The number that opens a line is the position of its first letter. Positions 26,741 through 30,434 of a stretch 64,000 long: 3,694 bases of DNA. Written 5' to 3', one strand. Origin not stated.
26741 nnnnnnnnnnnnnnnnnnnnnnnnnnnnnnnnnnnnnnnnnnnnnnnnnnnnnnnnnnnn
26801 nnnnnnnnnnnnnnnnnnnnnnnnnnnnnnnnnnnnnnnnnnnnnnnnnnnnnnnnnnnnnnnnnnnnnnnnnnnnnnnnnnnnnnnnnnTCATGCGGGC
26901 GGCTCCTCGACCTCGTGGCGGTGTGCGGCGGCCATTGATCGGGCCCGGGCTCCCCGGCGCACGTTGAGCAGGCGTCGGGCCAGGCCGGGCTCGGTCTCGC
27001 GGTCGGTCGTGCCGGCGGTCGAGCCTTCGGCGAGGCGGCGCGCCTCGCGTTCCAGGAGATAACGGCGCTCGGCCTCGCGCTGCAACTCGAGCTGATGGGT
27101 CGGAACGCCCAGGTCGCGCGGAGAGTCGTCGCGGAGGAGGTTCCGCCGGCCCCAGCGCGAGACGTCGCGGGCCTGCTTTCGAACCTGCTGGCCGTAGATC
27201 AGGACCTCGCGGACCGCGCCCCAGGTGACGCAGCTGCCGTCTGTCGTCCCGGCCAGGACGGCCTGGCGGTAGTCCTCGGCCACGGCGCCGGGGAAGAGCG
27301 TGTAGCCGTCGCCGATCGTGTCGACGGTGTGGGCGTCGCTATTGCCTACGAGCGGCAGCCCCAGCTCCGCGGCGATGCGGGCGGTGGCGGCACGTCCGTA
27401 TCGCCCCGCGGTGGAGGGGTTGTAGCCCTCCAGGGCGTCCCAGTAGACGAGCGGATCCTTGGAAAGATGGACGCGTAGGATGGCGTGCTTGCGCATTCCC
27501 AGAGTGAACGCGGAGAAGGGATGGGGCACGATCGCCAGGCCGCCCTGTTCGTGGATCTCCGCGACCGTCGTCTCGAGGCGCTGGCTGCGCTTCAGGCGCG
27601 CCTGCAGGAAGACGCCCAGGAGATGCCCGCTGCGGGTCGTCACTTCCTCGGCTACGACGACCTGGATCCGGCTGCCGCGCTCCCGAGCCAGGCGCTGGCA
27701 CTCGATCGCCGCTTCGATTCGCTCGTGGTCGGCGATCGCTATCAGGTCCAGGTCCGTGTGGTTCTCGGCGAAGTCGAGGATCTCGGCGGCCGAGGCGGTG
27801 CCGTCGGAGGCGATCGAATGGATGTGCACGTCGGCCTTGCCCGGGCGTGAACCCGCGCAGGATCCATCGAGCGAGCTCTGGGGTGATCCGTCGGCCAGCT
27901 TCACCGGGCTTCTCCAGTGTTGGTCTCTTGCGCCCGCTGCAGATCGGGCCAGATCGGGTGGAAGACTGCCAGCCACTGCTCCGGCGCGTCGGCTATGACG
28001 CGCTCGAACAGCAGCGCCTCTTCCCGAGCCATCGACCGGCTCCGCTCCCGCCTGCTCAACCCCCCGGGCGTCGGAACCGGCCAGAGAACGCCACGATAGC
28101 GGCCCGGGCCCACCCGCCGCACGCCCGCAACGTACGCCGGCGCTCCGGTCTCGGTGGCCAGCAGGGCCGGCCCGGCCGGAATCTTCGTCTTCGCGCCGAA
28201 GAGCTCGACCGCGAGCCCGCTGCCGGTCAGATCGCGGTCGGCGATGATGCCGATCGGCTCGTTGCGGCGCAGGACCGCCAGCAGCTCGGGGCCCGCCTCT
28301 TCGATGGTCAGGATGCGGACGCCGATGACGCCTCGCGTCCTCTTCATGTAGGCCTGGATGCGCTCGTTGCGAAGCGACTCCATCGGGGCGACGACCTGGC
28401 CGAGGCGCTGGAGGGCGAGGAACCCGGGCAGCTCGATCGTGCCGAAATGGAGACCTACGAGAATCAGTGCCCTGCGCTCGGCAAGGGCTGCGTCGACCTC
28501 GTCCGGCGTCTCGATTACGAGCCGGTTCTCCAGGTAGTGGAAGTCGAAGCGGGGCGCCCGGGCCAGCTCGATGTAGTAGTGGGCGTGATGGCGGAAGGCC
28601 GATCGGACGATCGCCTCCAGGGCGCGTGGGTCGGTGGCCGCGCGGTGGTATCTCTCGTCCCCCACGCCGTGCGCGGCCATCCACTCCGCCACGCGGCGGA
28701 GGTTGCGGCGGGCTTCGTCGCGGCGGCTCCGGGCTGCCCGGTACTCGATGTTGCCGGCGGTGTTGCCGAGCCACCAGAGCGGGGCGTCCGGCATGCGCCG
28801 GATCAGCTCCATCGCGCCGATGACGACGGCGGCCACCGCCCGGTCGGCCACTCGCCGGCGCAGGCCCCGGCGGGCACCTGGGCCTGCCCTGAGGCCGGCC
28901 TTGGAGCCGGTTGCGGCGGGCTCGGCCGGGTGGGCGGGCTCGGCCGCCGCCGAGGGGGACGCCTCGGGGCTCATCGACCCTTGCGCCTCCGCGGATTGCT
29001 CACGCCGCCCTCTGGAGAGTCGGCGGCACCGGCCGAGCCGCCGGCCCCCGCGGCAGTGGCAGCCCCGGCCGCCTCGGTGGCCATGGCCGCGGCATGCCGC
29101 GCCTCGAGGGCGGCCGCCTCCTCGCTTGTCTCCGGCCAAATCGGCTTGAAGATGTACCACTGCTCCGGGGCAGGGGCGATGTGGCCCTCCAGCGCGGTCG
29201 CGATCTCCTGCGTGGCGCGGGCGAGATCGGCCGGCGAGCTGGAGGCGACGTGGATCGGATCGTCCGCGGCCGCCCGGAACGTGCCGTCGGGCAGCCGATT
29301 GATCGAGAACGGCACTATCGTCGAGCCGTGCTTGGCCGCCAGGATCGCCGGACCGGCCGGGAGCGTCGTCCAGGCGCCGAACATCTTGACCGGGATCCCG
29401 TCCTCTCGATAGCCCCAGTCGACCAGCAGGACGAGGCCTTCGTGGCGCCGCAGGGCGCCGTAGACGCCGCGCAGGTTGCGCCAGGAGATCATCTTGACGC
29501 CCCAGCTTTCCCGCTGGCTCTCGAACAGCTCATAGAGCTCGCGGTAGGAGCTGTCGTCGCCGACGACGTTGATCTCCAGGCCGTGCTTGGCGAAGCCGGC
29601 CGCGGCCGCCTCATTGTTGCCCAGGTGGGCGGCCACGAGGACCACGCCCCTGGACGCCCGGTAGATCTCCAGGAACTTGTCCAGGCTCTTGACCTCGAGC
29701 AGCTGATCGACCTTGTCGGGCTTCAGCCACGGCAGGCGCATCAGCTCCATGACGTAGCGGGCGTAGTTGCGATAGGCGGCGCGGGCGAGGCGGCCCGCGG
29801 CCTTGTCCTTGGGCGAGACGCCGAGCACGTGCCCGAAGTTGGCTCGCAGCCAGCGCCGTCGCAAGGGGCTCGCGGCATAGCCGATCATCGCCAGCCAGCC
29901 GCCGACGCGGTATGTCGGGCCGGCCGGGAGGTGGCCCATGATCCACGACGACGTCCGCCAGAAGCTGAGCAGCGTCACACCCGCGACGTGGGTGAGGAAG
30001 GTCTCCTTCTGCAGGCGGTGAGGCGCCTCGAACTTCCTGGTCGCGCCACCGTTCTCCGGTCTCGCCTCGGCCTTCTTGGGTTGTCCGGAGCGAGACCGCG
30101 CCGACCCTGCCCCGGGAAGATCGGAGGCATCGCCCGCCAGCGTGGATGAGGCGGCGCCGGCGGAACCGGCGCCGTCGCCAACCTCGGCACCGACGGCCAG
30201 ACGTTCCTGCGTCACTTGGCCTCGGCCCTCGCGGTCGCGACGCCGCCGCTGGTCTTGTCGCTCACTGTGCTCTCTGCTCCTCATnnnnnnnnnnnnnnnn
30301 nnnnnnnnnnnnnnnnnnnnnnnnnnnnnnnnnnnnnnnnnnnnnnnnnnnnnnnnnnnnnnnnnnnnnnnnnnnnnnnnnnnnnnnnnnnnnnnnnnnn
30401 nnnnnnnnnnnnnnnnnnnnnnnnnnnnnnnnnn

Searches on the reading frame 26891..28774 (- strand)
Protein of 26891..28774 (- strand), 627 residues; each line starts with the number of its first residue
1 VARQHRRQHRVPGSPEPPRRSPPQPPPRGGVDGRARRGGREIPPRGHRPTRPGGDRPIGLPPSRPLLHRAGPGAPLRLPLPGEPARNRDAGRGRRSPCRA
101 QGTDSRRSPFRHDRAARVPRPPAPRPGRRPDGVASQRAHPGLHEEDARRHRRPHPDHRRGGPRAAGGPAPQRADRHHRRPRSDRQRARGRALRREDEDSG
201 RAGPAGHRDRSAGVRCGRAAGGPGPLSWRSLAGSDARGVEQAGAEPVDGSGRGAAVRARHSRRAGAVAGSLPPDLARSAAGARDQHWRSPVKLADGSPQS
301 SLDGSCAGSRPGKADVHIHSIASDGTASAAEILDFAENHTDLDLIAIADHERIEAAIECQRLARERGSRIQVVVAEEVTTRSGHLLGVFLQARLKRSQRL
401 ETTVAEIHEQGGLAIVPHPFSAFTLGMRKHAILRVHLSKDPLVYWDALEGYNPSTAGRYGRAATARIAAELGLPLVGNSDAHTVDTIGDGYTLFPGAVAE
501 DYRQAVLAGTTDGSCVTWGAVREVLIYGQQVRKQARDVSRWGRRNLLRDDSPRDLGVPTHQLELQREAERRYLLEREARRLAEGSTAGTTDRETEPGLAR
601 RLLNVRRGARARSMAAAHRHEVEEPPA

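Call 4: search_protein_families(library=pfam, proteins=[window:26891-28774:-], max_evalue=0.01)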
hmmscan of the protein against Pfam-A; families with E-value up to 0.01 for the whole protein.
window:26891-28774:- (627 aa): 1 family
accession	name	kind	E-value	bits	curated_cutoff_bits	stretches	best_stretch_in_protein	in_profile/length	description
PF13263.12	PHP_C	-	2.3e-10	40.3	21.3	1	465-511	8-56/56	PHP-associated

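Call 8: search_protein_families(library=ncbifam, proteins=[window:26891-28774:-], max_evalue=0.01)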
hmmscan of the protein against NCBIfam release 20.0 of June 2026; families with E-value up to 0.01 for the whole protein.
window:26891-28774:- (627 aa): 4 families
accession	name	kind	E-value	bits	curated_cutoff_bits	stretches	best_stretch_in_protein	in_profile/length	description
NF038032.1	CehA_McbA_metalo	domain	2.6e-16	60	80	1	313-513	4-211/315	CehA/McbA family metallohydrolase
NF047791.1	RNaseRnm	equivalog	1.8e-07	30.7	375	1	314-381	3-69/275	RNase RNM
NF041577.1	nside_bi_sphtase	equivalog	6.2e-05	22.3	400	1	313-370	3-59/276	3',5'-nucleoside bisphosphate phosphatase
NF045780.1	TrlF_fam_ATP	equivalog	0.0014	17.4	350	1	308-390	2-97/944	TrlF family AAA-like ATPase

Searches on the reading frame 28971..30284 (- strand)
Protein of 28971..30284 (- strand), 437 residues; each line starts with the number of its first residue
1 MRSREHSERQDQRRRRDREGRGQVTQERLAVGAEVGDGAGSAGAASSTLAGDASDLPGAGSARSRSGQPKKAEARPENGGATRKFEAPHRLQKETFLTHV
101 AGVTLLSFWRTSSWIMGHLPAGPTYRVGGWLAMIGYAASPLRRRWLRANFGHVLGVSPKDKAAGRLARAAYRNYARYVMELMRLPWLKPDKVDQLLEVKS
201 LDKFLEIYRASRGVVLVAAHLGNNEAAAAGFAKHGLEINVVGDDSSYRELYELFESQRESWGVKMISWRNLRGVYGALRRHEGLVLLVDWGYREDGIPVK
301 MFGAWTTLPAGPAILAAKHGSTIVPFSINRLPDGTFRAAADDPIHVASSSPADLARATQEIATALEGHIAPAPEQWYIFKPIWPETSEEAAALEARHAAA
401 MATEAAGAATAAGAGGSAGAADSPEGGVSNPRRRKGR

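Call 4: search_protein_families(library=pfam, proteins=[window:28971-30284:-], max_evalue=0.01)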
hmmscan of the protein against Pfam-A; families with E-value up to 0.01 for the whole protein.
window:28971-30284:- (437 aa): 1 family
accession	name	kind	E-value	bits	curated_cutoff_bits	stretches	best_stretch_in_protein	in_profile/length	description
PF03279.18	Lip_A_acyltrans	-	5.7e-36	124.7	22.3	1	114-383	24-293/295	Bacterial lipid A biosynthesis acyltransferase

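Call 8: search_protein_families(library=ncbifam, proteins=[window:28971-30284:-], max_evalue=0.01)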
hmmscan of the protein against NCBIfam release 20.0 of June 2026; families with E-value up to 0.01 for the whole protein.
window:28971-30284:- (437 aa): 11 families
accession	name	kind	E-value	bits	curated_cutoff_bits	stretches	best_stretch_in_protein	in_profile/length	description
NF005919.0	PRK07920.1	equivalog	7.2e-40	136.9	209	1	116-396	22-306/311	phosphatidylinositol mannoside acyltransferase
NF006270.0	PRK08419.1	equivalog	4e-27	95.3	248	1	115-389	16-294/298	lipid A biosynthesis lauroyl acyltransferase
NF006487.0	PRK08905.1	equivalog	1.7e-17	63.4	281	1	112-376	6-266/290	lysophospholipid acyltransferase family protein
NF005120.0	PRK06553.1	equivalog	1.5e-14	54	273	1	164-383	80-306/308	lipid A biosynthesis lauroyl acyltransferase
TIGR02207.1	lipid_A_htrB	subfamily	9.4e-13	48.2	297.8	1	114-377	23-285/303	LpxL/LpxP family Kdo(2)-lipid IV(A) lauroyl/palmitoleoyl acyltransferase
NF005340.0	PRK06860.1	subfamily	1.4e-09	37.5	398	1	168-377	82-291/309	lipid A biosynthesis lauroyl acyltransferase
NF005399.0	PRK06946.1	subfamily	2e-09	37.1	343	1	114-378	15-278/294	lipid A biosynthesis lauroyl acyltransferase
NF004191.0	PRK05646.1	equivalog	7.2e-08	31.9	491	1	113-377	25-289/310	lipid A biosynthesis lauroyl acyltransferase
NF006437.0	PRK08733.1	equivalog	8.2e-06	25.2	540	1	124-377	39-288/306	LpxL/LpxP family Kdo(2)-lipid IV(A) lauroyl/palmitoleoyl acyltransferase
NF005952.0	PRK08025.1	equivalog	3.1e-05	23.2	517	1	159-377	68-288/306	kdo(2)-lipid IV(A) palmitoleoyltransferase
NF004569.0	PRK05906.1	equivalog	0.0067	15.3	439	1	255-383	182-312/454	lipid A biosynthesis lauroyl acyltransferase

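Call 58: search_solved_structures(query=window:28971-30284:-, max_evalue=0.001)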
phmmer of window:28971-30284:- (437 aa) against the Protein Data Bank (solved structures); distinct sequences matched with E-value up to 0.001: 3.
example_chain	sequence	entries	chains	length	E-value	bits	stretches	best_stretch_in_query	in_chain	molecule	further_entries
7ojt_A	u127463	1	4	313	5.3e-20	75.5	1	132-390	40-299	Phosphatidylinositol mannoside acyltransferase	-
5f2t_A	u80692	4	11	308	5.4e-20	75.5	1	132-390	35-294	Phosphatidylinositol mannoside acyltransferase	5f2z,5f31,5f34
5oce_A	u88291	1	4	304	7.3e-20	75.1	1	132-389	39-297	Phosphatidylinositol mannoside acyltransferase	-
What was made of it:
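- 28971..30284 (-): Second PatA-like acyltransferase. PF03279 E=5.7e-36 (call 4); NF005919 PIM acyltransferase 137 bits, top hit but below its cutoff (call 8); the only PDB hits are PatA, E=5e-20 (call 58).
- On Actinobacterial-type PIM initiation operon (PIP synthase, PatA, PimA): PatA is the only PDB hit, E=5e-20 (call 58).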
